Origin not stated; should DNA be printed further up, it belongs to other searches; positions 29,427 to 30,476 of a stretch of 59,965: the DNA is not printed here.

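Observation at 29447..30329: An RHH DNA-binding domain fused to a catalytically degenerate sugar-nucleotidyltransferase domain is a candidate nucleotide-sugar-sensing regulator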

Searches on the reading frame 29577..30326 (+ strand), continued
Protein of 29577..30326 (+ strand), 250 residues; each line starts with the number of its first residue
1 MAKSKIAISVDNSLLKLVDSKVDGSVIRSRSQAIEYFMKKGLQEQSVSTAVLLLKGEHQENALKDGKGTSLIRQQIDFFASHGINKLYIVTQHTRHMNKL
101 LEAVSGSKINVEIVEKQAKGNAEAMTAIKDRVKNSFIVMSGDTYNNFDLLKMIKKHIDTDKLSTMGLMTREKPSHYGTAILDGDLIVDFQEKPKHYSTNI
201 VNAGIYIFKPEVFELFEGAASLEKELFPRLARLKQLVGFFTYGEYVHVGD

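Call 23: find_related_loci(query=A3, collection=genome_contigs, flank=6000)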
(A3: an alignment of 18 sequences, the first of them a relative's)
Query A3 (250 aa) in genome_contigs; peptide patterns used: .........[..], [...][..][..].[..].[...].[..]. (x = any residue, [..] = any of these).
177 stretches matched a pattern; 161 encode a relative of the query (tblastn E <= 1e-3); the best 80 are kept; 80 distinct loci.
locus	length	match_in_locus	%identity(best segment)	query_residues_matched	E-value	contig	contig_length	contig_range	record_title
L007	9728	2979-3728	81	1-250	4e-141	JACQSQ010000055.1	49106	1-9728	MAG: Candidatus Woesearchaeota archaeon isolate NC_groundwater_1389_Ag_S-0.2um_39_97 S_p2_S4_coassembly_k141_2077151, wh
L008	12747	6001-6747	84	1-249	4e-141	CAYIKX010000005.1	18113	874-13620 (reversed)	MAG TPA_asm: uncultured Methanosarcinales archaeon isolate ERP119705_co20_50 genome assembly, contig: NODE_3135_length_1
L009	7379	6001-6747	83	1-249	5e-140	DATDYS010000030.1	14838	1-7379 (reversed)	MAG TPA_asm: Candidatus Nanoarchaeia archaeon isolate SMAG_U8171 k141_645406, whole genome shotgun sequence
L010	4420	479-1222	81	1-248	9e-142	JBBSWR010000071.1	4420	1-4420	MAG: Nanoarchaeota archaeon isolate H43-bin135_1 H43_bin135_1_000000000071, whole genome shotgun sequence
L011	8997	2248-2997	79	1-250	2e-139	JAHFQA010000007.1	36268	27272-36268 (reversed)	MAG: Candidatus Woesearchaeota archaeon isolate nzgw54 NODE_272_length_36269_cov_5.563849, whole genome shotgun sequence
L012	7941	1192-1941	80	1-250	1e-136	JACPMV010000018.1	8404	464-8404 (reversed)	MAG: Candidatus Woesearchaeota archaeon isolate NC_groundwater_558_Ag_S-0.1um_40_20 S35_SO-1_scaffold_122303, whole geno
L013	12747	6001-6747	79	1-249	4e-136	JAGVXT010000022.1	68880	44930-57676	Candidatus Woesearchaeota archaeon isolate RIFCSPLOWO2_01_FULL_38_40 rifcsplowo2_01_scaffold_642, whole genome shotgun s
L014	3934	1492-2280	77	1-248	3e-138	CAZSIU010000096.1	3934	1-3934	MAG TPA_asm: uncultured Methanosarcinales archaeon isolate SRP178908_co1_292 genome assembly, contig: NODE_22660_length_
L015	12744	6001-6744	79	1-248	5e-135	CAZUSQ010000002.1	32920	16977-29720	MAG TPA_asm: uncultured Methanosarcinales archaeon isolate SRP269290_co1_892 genome assembly, contig: NODE_1427_length_3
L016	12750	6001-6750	80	1-250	4e-135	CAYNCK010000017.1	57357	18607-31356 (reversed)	MAG TPA_asm: uncultured Methanosarcinales archaeon isolate binchicken_co203_103 genome assembly, contig: k141_3383084, w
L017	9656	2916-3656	79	1-247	1e-134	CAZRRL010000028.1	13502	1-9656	MAG TPA_asm: uncultured Methanosarcinales archaeon isolate binchicken_co251_826 genome assembly, contig: NODE_6354_lengt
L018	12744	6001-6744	79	1-248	2e-134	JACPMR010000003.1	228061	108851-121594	MAG: Candidatus Woesearchaeota archaeon isolate NC_groundwater_554_Ag_S-0.1um_37_18 S35_SO-1_scaffold_100206, whole geno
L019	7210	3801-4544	78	1-248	6e-134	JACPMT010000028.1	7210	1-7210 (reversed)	MAG: Candidatus Woesearchaeota archaeon isolate NC_groundwater_556_Ag_S-0.1um_39_10 S35_SO-1_scaffold_180661, whole geno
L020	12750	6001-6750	77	1-250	6e-134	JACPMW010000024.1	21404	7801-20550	MAG: Candidatus Woesearchaeota archaeon isolate NC_groundwater_559_Ag_S-0.1um_40_64 S35_SO-1_scaffold_14277, whole genom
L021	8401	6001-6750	77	1-250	2e-133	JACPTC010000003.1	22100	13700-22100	MAG: Candidatus Woesearchaeota archaeon isolate NC_groundwater_722_Ag_S-0.2um_37_15 S36_SO-2_scaffold_26123, whole genom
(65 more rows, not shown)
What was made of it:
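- Tried and rejected: It was repeated with a closer set (call 23).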

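Call 31: search_solved_structures(query=A4, max_evalue=0.01, show_alignments=2)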
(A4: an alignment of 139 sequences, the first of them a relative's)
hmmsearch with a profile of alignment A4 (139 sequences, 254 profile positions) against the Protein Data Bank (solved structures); distinct sequences matched with E-value up to 0.01: 109 (the best 60 are shown).
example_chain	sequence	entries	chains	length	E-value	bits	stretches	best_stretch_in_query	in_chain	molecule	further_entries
7d72_K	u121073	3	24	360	1.9e-44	155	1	49-252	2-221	Mannose-1-phosphate guanyltransferase beta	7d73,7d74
7x8j_A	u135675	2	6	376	5e-44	153.7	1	49-252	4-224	Mannose-1-phosphate guanylyltransferase 1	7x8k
8yre_D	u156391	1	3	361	5.4e-44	153.6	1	49-252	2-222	Mannose-1-phosphate guanylyltransferase 1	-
7whr_B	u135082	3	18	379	9.7e-43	149.5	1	49-252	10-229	Nucleotidyl transferase family protein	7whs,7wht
8x7s_B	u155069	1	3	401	4.2e-38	134.3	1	48-251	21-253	UTP--glucose-1-phosphate uridylyltransferase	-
3hl3_A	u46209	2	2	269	6.4e-31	110.7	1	43-223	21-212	Glucose-1-phosphate thymidylyltransferase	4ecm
1tzf_A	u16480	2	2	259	1.9e-30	109.2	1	48-251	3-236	Glucose-1-phosphate cytidylyltransferase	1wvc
5xhw_A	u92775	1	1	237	1.2e-28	103.4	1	49-233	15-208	Putative 6-deoxy-D-mannoheptose pathway protein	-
6jq8_A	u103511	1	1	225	1.6e-28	102.9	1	50-233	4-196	Putative 6-deoxy-D-mannoheptose pathway protein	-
8yre_A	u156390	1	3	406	7.9e-25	90.8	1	48-224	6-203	ADP-glucose pyrophosphorylase family protein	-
7d72_A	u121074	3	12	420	2.3e-24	89.3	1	49-220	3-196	Mannose-1-phosphate guanyltransferase alpha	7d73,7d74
1mp3_A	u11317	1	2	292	1.4e-21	80.1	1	47-223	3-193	GLUCOSE-1-PHOSPHATE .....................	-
5z09_A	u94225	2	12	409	2.5e-21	79.3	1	49-251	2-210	Dual sugar-1-phosphate nucleotidylyltransferase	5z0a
2ggo_A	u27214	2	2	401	3.4e-21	78.9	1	49-251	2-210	401aa long hypothetical glucose-1-phosphate thymidylyltransferase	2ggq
1h5r_B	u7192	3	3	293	1.6e-20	76.7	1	46-223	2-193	GLUCOSE-1-PHOSPHATE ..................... | Glucose-1-phosphate thymidylyltransferase 1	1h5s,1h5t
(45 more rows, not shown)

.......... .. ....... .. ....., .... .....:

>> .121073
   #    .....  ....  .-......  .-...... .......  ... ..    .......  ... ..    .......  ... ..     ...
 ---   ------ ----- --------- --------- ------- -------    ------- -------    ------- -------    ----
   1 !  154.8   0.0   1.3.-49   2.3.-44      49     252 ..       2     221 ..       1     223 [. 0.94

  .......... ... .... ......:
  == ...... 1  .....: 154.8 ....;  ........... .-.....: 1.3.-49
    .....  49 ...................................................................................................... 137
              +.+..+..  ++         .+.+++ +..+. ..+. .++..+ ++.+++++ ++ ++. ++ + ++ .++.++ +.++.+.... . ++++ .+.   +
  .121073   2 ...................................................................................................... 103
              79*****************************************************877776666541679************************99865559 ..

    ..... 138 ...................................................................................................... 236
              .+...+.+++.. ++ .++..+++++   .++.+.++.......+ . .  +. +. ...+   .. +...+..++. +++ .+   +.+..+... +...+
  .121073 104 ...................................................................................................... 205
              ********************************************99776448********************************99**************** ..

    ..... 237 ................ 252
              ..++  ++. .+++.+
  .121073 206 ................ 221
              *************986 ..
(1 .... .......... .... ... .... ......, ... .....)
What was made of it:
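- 29718..30326 (+): NTP_transferase-fold domain (residues 48-250), likely non-catalytic effector domain. Profile search finds GMPPB at 1.9e-44 and HddC at 1e-28 (call 31).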

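Call 39: predict_structure(alignment_id=A4)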
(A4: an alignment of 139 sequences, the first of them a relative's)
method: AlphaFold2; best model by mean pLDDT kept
length: 250 residues; sequences in the alignment: 139
mean_pLDDT: 94.6   pTM: 0.85
mean pLDDT of the five models: 94.6, 93.9, 93.8, 93.5, 93.2
residues with pLDDT >= 90: 224; 70-90: 22; 50-70: 4; < 50: 0
segments of 3 or more residues with pLDDT < 50: none
pLDDT, mean of each block of 10 residues (from residue 1): 88 96 95 91 84 97 90 97 97 98 96 97 97 97 94 96 97 94 98 93 97 95 98 98 86
secondary structure, 60 per line:
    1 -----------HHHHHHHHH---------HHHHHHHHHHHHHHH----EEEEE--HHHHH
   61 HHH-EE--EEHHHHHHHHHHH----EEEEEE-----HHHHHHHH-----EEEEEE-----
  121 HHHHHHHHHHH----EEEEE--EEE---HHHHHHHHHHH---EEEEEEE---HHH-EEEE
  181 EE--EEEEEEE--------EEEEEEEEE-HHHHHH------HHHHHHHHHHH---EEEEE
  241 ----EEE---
elements in order: H12-20 H30-44 E49-53 H56-63 H71-81 E86-91 H97-104 E110-115 H121-131 E136-140 E143-145 H149-159 E163-169 E177-182 E185-191 E200-208 H210-215 H222-232 E236-240 E245-247
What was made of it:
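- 29577..30329 (+): Regulator gene (250 aa): RHH fused to a degenerate sugar-nucleotidyltransferase domain. AlphaFold model pLDDT 94.6 (call 39).
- On Ribbon-helix-helix (CopG/Arc/MetJ/NikR) DNA-binding domain superfamily: The model has helices at 12-20 and 30-44 after an extended strand segment (call 39).
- Checked: The AlphaFold model (pLDDT 94.6) has helices at 12-20 and 30-44 after an extended N-terminus (call 39).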

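Call 41: find_homologous_proteins(query=P0212, max_evalue=1e-10)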
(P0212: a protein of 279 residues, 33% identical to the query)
Query P0212 (279 aa): 3537 proteins with E <= 1e-10 among 4724 candidates; the best 120 are listed.
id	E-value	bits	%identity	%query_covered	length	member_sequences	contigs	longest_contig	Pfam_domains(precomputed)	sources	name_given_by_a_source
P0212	1.0e-181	620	100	100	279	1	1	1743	PF00483.30,PF12804.14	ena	-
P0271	3.1e-180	616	99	100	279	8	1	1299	PF00483.30,PF12804.14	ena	-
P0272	9.6e-180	614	99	100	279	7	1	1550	PF00483.30,PF12804.14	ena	-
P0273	1.1e-173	594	94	100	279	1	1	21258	PF00483.30,PF12804.14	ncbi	-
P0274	5.4e-172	589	93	100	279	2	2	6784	PF00483.30,PF12804.14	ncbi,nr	ncbi:NTP transferase domain-containing protein [Candidatus Woesearchaeota archaeon]|nr:NTP transfera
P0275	7.4e-172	588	94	100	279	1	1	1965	PF00483.30,PF12804.14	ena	-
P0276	4.5e-171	586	92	100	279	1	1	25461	PF00483.30,PF12804.14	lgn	-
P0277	1.2e-170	584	92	100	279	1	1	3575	PF00483.30,PF12804.14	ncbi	-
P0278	1.4e-170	584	93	100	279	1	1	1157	PF00483.30,PF12804.14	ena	-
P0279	5.7e-170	582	91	100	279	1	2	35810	PF00483.30,PF12804.14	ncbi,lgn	-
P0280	1.9e-169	580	93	100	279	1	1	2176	PF00483.30,PF12804.14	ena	-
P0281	2.5e-168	577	91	100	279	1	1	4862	PF00483.30,PF12804.14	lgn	-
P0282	2.1e-167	574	90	100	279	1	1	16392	PF00483.30,PF12804.14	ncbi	-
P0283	2.8e-167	573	91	100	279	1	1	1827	PF00483.30,PF12804.14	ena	-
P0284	1.3e-166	571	90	100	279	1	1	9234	PF00483.30,PF12804.14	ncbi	-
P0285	2.7e-165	567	88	100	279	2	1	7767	PF00483.30,PF12804.14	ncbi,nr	ncbi:nucleotidyltransferase family protein [Candidatus Woesearchaeota archaeon]|nr:nucleotidyltransf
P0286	6.8e-165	565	88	100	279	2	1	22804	PF00483.30,PF12804.14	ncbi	-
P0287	8.6e-165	565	89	100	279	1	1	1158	PF00483.30,PF12804.14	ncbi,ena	ncbi:MAG: sugar phosphate nucleotidyltransferase [Nanoarchaeota archaeon]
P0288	6.2e-163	559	88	100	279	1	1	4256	PF00483.30,PF12804.14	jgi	jgi:mannose-1-phosphate guanylyltransferase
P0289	3.5e-160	550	85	100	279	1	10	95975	PF00483.30,PF12804.14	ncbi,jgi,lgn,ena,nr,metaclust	ncbi:TPA: nucleotidyltransferase family protein [Candidatus Woesearchaeota archaeon]|nr:nucleotidylt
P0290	3.7e-160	550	86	100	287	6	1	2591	PF00483.30,PF12804.14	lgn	-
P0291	6.8e-160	549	85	100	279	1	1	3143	PF00483.30,PF12804.14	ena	-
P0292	8.0e-159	545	85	100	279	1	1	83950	PF00483.30,PF12804.14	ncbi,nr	ncbi:NDP-sugar synthase [Candidatus Woesearchaeota archaeon]|nr:NDP-sugar synthase [Candidatus Woese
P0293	3.6e-158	543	86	100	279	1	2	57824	PF00483.30,PF12804.14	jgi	jgi:mannose-1-phosphate guanylyltransferase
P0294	1.6e-157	541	84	100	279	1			PF00483.30,PF12804.14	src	-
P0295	7.1e-147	506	77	100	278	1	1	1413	PF00483.30,PF12804.14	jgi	jgi:mannose-1-phosphate guanylyltransferase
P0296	1.3e-146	505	79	100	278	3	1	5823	PF00483.30,PF12804.14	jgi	-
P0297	1.4e-146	505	78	100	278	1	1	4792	PF00483.30,PF12804.14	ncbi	-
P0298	1.9e-146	505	79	100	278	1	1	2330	PF00483.30,PF12804.14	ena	-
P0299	2.1e-146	505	77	100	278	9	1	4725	PF00483.30,PF12804.14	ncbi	-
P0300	2.7e-146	504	78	100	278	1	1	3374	PF00483.30,PF12804.14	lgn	-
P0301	2.8e-145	501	78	100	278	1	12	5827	PF00483.30,PF12804.14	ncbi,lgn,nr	ncbi:NTP transferase domain-containing protein [Candidatus Woesearchaeota archaeon]|nr:NTP transfera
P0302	7.8e-145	500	76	100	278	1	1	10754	PF00483.30,PF12804.14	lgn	-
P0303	1.8e-144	498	77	100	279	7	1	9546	PF00483.30,PF12804.14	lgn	-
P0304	1.8e-144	498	77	100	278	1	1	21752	PF00483.30,PF12804.14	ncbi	-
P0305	1.1e-143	496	76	100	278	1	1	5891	PF00483.30,PF12804.14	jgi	-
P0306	1.3e-143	495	77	100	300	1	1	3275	PF00483.30,PF12804.14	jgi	jgi:mannose-1-phosphate guanylyltransferase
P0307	2.4e-143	495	88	90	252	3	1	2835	PF00483.30,PF12804.14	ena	-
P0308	2.6e-143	495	78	100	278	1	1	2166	PF00483.30,PF12804.14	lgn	-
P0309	4.3e-143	494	76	100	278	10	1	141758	PF00483.30,PF12804.14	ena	-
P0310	4.5e-143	494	76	100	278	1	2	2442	PF00483.30,PF12804.14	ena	-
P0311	3.0e-142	491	75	100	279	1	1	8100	PF00483.30,PF12804.14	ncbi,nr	ncbi:nucleotidyltransferase family protein [Candidatus Woesearchaeota archaeon]|nr:nucleotidyltransf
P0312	3.1e-142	491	77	100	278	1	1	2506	PF00483.30,PF12804.14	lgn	-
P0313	6.2e-142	490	75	100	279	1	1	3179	PF00483.30,PF12804.14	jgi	jgi:NDP-sugar pyrophosphorylase family protein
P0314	2.0e-141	488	75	100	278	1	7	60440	PF00483.30,PF12804.14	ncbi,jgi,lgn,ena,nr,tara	ncbi:nucleotidyltransferase [Candidatus Woesearchaeota archaeon]|nr:nucleotidyltransferase [Candidat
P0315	1.5e-140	485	76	100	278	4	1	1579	PF00483.30,PF12804.14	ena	-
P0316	2.1e-140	485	76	100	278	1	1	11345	PF00483.30,PF12804.14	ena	-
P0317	3.8e-140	484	76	100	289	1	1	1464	PF00483.30,PF12804.14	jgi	jgi:mannose-1-phosphate guanylyltransferase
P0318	1.2e-139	483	74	100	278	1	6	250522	PF00483.30,PF12804.14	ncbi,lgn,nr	ncbi:nucleotidyltransferase family protein [Candidatus Woesearchaeota archaeon]|nr:nucleotidyltransf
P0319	1.2e-139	483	75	100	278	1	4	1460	PF00483.30,PF12804.14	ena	-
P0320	2.2e-139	482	76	100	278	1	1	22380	PF00483.30,PF12804.14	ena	-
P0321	5.2e-139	480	75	100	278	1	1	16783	PF00483.30,PF12804.14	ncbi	-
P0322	7.8e-139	480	74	100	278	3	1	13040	PF00483.30,PF12804.14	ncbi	-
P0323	8.4e-139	480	77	100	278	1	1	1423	PF00483.30,PF12804.14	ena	-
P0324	1.2e-138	479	75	100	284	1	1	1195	PF00483.30,PF12804.14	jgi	-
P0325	5.5e-138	477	72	100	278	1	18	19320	PF00483.30,PF12804.14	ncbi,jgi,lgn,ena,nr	ncbi:NTP transferase domain-containing protein [Candidatus Woesearchaeota archaeon]|nr:NTP transfera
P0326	6.2e-138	477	75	100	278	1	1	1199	PF00483.30,PF12804.14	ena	-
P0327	3.0e-137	475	73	100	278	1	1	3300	PF00483.30,PF12804.14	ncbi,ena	-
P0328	3.1e-137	475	76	100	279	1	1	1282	PF00483.30,PF12804.14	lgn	-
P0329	6.4e-137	474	73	100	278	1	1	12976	PF00483.30,PF12804.14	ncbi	-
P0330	6.7e-137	473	74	100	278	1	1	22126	PF00483.30,PF12804.14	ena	-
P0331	8.4e-137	473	74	100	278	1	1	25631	PF00483.30,PF12804.14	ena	-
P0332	4.4e-136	471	74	100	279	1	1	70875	PF00483.30,PF12804.14,PF01402.28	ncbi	-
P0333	9.4e-136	470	74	100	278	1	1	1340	PF00483.30,PF12804.14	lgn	-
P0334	1.1e-135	470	74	100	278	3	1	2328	PF00483.30,PF12804.14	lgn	-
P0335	4.9e-135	467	75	100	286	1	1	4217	PF00483.30,PF12804.14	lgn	-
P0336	5.7e-135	467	74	100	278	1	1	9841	PF00483.30,PF12804.14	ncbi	-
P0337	1.5e-134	466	71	100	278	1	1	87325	PF00483.30,PF12804.14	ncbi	-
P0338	2.0e-134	465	71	100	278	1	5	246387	PF00483.30,PF12804.14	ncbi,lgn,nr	ncbi:NTP transferase domain-containing protein [Candidatus Woesearchaeota archaeon]|nr:NTP transfera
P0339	2.4e-134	465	74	100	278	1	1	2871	PF00483.30,PF12804.14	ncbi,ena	-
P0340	2.5e-134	465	74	100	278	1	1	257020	PF00483.30,PF12804.14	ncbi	-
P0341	4.6e-134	464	73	100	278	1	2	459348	PF00483.30,PF12804.14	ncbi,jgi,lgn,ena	-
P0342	5.0e-134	464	72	100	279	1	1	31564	PF00483.30,PF12804.14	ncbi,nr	ncbi:MAG: NTP transferase domain-containing protein [bacterium]|nr:NTP transferase domain-containing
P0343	6.2e-134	464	70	100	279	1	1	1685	PF00483.30,PF12804.14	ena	-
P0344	8.7e-134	463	72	100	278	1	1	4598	PF00483.30,PF12804.14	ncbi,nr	ncbi:nucleotidyltransferase family protein [Candidatus Woesearchaeota archaeon]|nr:nucleotidyltransf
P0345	1.1e-133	463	75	100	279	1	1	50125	PF00483.30,PF12804.14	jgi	jgi:NDP-sugar pyrophosphorylase family protein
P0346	1.3e-133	463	73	100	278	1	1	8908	PF00483.30,PF12804.14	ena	-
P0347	1.4e-133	463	89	84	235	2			PF00483.30,PF12804.14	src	-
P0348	1.5e-133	463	73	100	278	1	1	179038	PF00483.30,PF12804.14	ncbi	-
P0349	4.2e-133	461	74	100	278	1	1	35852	PF00483.30,PF12804.14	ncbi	-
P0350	1.6e-132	459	72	100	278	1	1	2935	PF00483.30,PF12804.14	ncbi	-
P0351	3.5e-131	455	71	100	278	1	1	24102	PF00483.30,PF12804.14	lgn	-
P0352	5.1e-131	454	71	100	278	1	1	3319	PF00483.30,PF12804.14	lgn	-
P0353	5.1e-131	454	72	100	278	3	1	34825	PF00483.30,PF12804.14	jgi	jgi:mannose-1-phosphate guanylyltransferase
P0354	2.0e-130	452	73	100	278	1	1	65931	PF00483.30,PF12804.14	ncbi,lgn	-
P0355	5.1e-130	451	69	100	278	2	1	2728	PF00483.30,PF12804.14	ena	-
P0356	2.1e-129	449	73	100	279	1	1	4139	PF00483.30,PF12804.14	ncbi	-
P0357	9.1e-129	447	70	100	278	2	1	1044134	PF00483.30,PF12804.14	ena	-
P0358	1.3e-128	446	71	100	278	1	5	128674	PF00483.30,PF12804.14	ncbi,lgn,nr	ncbi:NTP transferase domain-containing protein [Candidatus Woesearchaeota archaeon]|nr:NTP transfera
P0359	1.6e-128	446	68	100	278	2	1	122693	PF00483.30,PF12804.14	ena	-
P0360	3.1e-128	445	69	100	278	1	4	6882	PF00483.30,PF12804.14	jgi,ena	-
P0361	6.0e-128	444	68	100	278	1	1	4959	PF00483.30,PF12804.14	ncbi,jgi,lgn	-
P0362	2.0e-127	442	66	100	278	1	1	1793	PF00483.30,PF12804.14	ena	-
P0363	3.0e-127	442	69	100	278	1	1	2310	PF00483.30,PF12804.14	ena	-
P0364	3.1e-126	439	69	100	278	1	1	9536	PF00483.30,PF12804.14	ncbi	-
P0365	1.2e-125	437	68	100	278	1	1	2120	PF00483.30,PF12804.14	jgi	-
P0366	1.6e-125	436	70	100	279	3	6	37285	PF00483.30,PF12804.14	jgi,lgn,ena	-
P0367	3.3e-125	435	71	100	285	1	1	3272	PF00483.30,PF12804.14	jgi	-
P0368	5.2e-124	431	69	100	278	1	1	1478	PF00483.30,PF12804.14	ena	-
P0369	6.2e-124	431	69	100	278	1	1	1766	PF00483.30,PF12804.14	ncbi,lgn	-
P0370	6.8e-124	431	69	100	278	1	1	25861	PF00483.30,PF12804.14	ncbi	-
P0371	2.8e-123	429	67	100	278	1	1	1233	PF00483.30,PF12804.14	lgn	-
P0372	3.2e-123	429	70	100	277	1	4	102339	PF00483.30,PF12804.14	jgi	-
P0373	3.5e-123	429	67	100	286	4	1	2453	PF00483.30,PF12804.14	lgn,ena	-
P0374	9.1e-123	427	66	100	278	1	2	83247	PF00483.30,PF12804.14,PF01402.28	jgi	jgi:mannose-1-phosphate guanylyltransferase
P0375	1.1e-122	427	67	100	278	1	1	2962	PF00483.30,PF12804.14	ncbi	-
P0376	1.2e-122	427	66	100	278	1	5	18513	PF00483.30,PF12804.14,PF01402.28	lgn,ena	-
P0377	1.5e-122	426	67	100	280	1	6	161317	PF00483.30,PF12804.14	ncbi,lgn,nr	ncbi:NDP-sugar synthase [Candidatus Woesearchaeota archaeon]|nr:NDP-sugar synthase [Candidatus Woese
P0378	2.4e-122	426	66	100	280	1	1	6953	PF00483.30,PF12804.14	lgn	-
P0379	2.8e-122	426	67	100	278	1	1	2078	PF00483.30,PF12804.14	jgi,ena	-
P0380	4.0e-122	425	67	100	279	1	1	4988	PF00483.30,PF12804.14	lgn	-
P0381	4.3e-122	425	66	100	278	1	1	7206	PF00483.30,PF12804.14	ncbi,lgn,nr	ncbi:NTP transferase domain-containing protein [Candidatus Woesearchaeota archaeon]|nr:NTP transfera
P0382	4.9e-122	425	67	100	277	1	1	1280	PF00483.30,PF12804.14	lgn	-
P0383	5.4e-122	425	66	100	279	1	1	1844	PF00483.30,PF12804.14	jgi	jgi:mannose-1-phosphate guanylyltransferase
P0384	8.6e-122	424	68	100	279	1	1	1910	PF00483.30,PF12804.14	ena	-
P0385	2.0e-121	423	67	99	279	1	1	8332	PF00483.30,PF12804.14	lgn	-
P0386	2.2e-121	423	66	100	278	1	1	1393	PF00483.30,PF12804.14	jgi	jgi:mannose-1-phosphate guanylyltransferase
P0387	2.6e-121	422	66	100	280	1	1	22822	PF00483.30,PF12804.14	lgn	-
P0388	2.8e-121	422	67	100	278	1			PF00483.30,PF12804.14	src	-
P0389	3.4e-121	422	66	100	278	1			PF00483.30,PF12804.14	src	-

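Call 42: find_encoding_contigs(protein=P0318, flank=6000, max_places=2)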
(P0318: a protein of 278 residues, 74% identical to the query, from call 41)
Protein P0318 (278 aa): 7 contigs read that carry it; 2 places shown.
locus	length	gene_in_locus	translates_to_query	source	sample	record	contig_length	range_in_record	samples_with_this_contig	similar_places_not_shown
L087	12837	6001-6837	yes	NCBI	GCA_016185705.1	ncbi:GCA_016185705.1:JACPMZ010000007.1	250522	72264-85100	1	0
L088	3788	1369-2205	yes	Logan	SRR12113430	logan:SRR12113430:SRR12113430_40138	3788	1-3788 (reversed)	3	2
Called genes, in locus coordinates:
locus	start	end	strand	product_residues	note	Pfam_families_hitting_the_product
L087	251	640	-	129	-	PF02661:Fic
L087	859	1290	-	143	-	PF00571:CBS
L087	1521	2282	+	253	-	PF01145:Band_7, PF13421:Band_7_1 (faint)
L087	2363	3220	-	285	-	PF02129:Peptidase_S15 (faint), PF02230:Abhydrolase_2 (faint), PF12146:Hydrolase_4 (faint), PF00561:Abhydrolase_1 (faint), PF12697:Abhydrolase_6 (weak), PF00326:Peptidase_S9, PF01738:DLH (faint)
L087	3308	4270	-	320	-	PF02661:Fic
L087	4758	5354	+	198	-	PF22090:Gins51_C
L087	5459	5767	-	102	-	PF08772:Zn_ribbon_NOB1 (faint), PF00935:Ribosomal_L44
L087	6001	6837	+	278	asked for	PF00483:NTP_transferase, PF12804:NTP_transf_3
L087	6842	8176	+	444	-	PF02878:PGM_PMM_I, PF02879:PGM_PMM_II, PF02880:PGM_PMM_III, PF00408:PGM_PMM_IV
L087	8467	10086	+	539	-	PF01921:tRNA-synt_1f, PF09334:tRNA-synt_1g (weak)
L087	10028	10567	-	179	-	-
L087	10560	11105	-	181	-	-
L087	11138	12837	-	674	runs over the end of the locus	PF01261:AP_endonuc_2 (weak)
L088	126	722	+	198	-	PF22090:Gins51_C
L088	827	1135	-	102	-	PF08772:Zn_ribbon_NOB1 (faint), PF00935:Ribosomal_L44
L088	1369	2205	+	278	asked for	PF00483:NTP_transferase, PF12804:NTP_transf_3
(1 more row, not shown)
